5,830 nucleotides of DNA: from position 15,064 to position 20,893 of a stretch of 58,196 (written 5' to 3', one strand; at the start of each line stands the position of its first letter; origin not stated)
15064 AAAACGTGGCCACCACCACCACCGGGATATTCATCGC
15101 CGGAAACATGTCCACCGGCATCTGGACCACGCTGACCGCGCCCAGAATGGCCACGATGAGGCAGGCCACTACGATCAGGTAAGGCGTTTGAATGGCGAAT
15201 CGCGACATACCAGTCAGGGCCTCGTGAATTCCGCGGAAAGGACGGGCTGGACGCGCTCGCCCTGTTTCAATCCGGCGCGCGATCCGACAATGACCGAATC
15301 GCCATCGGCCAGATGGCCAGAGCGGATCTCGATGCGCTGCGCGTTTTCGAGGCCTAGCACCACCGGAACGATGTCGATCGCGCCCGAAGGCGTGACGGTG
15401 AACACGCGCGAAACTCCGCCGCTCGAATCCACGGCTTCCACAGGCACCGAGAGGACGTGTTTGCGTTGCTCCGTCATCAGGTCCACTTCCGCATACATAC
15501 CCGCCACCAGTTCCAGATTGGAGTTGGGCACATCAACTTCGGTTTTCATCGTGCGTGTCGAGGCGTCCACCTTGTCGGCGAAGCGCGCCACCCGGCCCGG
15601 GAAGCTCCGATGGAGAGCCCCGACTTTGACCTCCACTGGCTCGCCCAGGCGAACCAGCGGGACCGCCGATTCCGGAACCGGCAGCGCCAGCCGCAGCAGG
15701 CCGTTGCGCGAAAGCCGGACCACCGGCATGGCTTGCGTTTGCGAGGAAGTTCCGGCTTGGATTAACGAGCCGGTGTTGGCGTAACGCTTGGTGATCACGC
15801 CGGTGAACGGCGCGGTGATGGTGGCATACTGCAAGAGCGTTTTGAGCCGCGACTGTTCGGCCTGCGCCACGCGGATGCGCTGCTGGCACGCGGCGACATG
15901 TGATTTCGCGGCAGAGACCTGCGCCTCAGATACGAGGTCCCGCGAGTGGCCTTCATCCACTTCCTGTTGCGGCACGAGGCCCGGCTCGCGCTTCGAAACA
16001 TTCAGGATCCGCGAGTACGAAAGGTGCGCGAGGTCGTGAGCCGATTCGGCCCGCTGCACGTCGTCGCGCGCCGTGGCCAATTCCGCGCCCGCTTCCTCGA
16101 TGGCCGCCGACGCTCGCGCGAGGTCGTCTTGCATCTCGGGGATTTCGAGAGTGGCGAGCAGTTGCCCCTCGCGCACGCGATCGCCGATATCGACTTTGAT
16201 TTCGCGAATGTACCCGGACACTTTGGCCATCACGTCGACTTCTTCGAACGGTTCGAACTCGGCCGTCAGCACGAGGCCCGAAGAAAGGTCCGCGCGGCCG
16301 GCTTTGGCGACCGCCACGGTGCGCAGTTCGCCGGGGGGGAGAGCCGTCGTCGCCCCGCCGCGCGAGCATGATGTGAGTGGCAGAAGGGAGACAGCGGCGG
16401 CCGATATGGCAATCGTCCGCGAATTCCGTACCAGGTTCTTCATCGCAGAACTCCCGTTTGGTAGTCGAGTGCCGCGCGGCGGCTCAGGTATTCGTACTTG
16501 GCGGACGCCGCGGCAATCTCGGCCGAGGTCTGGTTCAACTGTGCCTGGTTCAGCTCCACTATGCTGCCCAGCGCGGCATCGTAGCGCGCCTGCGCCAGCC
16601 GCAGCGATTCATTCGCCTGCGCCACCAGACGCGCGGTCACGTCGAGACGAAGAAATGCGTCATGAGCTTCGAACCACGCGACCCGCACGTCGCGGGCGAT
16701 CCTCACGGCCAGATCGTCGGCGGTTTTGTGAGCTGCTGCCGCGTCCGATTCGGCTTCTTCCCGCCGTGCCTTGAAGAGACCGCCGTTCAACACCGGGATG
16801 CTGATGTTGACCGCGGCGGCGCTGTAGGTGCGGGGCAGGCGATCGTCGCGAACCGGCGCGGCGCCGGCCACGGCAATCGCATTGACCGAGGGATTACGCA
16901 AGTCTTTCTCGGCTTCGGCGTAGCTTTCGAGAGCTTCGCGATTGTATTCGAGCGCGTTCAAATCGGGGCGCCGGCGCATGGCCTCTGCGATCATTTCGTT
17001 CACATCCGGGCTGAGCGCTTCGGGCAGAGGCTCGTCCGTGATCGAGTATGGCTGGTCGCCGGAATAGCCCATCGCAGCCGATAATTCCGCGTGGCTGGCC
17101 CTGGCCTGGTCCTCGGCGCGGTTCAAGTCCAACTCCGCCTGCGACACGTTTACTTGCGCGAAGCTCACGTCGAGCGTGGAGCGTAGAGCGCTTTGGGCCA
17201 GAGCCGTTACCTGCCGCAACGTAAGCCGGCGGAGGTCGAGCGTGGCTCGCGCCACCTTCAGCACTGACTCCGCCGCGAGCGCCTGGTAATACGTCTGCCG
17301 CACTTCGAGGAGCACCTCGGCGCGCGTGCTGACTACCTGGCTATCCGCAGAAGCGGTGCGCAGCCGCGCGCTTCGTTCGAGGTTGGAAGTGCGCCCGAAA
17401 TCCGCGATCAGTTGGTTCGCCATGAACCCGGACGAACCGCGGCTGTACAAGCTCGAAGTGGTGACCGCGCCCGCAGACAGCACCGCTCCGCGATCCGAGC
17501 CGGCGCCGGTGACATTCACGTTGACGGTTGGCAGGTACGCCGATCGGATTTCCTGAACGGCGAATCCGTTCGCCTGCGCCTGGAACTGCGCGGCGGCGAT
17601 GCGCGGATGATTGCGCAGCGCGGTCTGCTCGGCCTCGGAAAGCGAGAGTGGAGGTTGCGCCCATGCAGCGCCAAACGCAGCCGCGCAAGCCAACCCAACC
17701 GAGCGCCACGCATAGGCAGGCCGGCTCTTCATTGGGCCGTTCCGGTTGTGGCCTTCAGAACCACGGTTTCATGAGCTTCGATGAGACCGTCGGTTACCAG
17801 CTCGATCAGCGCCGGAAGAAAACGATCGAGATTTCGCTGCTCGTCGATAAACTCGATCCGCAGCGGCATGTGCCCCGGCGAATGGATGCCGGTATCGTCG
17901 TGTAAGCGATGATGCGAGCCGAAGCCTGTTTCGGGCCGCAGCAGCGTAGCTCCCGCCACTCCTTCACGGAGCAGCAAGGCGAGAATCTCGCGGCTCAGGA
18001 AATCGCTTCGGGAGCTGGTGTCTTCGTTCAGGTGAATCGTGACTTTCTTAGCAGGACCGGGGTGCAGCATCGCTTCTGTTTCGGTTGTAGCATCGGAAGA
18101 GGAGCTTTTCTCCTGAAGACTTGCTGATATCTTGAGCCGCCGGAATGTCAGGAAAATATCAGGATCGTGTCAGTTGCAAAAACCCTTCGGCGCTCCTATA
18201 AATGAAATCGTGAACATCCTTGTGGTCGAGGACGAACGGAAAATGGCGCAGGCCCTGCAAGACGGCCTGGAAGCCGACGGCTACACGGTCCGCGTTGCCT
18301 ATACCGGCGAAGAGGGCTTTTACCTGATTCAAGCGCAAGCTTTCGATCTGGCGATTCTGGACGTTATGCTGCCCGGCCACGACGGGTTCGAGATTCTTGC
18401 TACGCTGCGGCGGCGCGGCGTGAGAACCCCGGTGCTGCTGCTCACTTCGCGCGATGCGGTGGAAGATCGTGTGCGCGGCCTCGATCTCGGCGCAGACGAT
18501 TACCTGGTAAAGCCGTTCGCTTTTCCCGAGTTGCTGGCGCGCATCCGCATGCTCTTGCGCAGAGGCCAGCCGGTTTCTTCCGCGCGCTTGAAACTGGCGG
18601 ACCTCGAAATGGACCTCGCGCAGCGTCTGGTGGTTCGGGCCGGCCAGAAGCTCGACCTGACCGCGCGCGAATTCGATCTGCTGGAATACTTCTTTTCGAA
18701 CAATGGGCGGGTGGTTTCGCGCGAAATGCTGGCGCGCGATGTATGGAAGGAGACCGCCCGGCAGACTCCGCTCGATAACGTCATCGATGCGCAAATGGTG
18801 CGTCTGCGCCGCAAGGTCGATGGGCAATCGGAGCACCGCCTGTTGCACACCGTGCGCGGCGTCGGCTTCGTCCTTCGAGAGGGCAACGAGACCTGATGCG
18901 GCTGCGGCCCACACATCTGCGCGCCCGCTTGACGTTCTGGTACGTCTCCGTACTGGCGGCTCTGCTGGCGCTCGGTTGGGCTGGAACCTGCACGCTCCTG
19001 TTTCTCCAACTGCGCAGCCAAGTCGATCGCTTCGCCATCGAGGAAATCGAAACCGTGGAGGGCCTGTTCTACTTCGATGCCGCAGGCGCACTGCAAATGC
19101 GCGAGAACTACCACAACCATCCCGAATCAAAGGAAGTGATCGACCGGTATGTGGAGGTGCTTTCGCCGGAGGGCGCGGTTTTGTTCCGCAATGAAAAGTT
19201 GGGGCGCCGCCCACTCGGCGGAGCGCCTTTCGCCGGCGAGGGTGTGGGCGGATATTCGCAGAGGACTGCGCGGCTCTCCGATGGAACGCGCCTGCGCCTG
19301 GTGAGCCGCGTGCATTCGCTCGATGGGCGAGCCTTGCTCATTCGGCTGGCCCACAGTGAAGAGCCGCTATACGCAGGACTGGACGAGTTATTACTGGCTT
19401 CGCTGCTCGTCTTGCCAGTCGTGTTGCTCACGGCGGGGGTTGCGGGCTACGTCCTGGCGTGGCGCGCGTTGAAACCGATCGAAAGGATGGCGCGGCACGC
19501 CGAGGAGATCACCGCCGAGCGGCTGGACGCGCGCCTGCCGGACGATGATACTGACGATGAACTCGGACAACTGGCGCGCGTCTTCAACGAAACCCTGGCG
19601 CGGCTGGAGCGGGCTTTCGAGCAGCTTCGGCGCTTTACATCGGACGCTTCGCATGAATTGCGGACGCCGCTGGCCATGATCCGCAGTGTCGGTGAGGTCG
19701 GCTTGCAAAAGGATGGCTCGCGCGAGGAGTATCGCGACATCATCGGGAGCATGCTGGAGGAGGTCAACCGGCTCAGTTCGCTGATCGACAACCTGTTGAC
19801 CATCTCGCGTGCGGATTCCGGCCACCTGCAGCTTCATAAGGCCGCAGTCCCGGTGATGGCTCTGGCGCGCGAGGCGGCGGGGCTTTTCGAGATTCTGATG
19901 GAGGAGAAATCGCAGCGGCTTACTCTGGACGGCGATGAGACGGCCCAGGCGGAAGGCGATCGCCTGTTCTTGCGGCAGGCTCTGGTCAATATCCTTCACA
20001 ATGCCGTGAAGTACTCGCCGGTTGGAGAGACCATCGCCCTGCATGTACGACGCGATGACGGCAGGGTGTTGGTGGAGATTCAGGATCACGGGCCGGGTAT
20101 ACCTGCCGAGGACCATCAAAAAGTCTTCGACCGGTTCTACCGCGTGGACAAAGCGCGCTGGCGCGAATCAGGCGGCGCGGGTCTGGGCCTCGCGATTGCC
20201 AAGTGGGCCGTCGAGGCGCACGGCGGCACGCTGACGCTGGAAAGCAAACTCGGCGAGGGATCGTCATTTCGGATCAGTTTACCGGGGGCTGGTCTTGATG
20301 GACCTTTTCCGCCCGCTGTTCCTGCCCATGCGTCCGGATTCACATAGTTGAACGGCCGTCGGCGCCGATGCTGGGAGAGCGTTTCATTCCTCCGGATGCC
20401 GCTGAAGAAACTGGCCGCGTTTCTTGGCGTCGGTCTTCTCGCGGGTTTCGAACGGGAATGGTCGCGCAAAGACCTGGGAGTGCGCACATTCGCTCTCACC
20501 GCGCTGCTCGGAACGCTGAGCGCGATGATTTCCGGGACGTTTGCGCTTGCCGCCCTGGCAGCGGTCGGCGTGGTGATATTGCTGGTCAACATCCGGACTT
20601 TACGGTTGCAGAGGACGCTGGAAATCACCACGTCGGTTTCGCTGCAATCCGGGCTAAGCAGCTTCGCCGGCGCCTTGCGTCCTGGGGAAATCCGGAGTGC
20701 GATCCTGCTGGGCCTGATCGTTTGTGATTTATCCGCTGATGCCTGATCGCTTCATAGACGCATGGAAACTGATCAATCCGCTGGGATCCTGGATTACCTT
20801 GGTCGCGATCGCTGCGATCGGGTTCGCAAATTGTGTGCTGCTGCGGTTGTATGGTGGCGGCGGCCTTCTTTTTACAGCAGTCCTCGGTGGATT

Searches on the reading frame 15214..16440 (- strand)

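Call 61: search_protein_families(library=pfam, proteins=[window:15214-16440:-], max_evalue=0.00001)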
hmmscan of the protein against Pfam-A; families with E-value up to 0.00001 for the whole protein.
window:15214-16440:- (408 aa): 3 families
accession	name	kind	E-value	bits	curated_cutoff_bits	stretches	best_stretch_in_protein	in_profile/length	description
PF16576.10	HlyD_D23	-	8.9e-23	81.1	30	1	67-317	19-214/214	Barrel-sandwich domain of CusB or HlyD membrane-fusion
PF13437.12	HlyD_3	-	1.2e-12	49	22.2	1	207-308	1-97/106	HlyD family secretion protein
PF00364.28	Biotin_lipoyl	-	3.8e-06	27.1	22.1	0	67-98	42-73/73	Biotin-requiring enzyme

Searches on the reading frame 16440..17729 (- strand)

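Call 61: search_protein_families(library=pfam, proteins=[window:16440-17729:-], max_evalue=0.00001)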
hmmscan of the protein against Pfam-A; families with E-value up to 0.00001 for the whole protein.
window:16440-17729:- (429 aa): 1 family
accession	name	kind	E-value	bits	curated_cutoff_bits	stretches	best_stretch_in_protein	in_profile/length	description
PF02321.23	OEP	-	3.8e-45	154.4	22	2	30-221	1-187/187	Outer membrane efflux protein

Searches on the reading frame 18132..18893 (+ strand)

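Call 61: search_protein_families(library=pfam, proteins=[window:18132-18893:+], max_evalue=0.00001)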
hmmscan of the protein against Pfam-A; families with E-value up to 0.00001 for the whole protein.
window:18132-18893:+ (254 aa): 2 families
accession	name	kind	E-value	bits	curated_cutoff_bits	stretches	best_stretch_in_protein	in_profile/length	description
PF00072.30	Response_reg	-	1.8e-29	102.6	30.2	1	29-139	1-111/111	Response regulator receiver domain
PF00486.34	Trans_reg_C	-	1.2e-21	77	26.2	1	171-248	1-77/77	Transcriptional regulatory protein, C terminal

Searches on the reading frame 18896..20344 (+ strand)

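Call 61: search_protein_families(library=pfam, proteins=[window:18896-20344:+], max_evalue=0.00001)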
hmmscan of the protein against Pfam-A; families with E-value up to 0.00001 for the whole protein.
window:18896-20344:+ (483 aa): 3 families
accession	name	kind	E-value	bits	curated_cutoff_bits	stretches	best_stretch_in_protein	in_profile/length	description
PF02518.31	HATPase_c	-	1.9e-29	102.8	26.4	1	354-463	1-108/111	Histidine kinase-, DNA gyrase B-, and HSP90-like ATPase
PF00512.31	HisKA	-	6.1e-17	61.9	26.9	1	244-309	2-66/66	His Kinase A (phospho-acceptor) domain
PF00672.30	HAMP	-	2.3e-14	53.9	25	1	186-238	1-52/53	HAMP domain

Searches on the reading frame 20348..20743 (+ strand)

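Call 61: search_protein_families(library=pfam, proteins=[window:20348-20743:+], max_evalue=0.00001)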
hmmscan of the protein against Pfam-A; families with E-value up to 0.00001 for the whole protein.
window:20348-20743:+ (132 aa): 1 family
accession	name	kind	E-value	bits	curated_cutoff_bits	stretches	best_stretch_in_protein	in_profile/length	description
PF02308.21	MgtC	-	4.4e-09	37.2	31.4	1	26-99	5-83/121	MgtC family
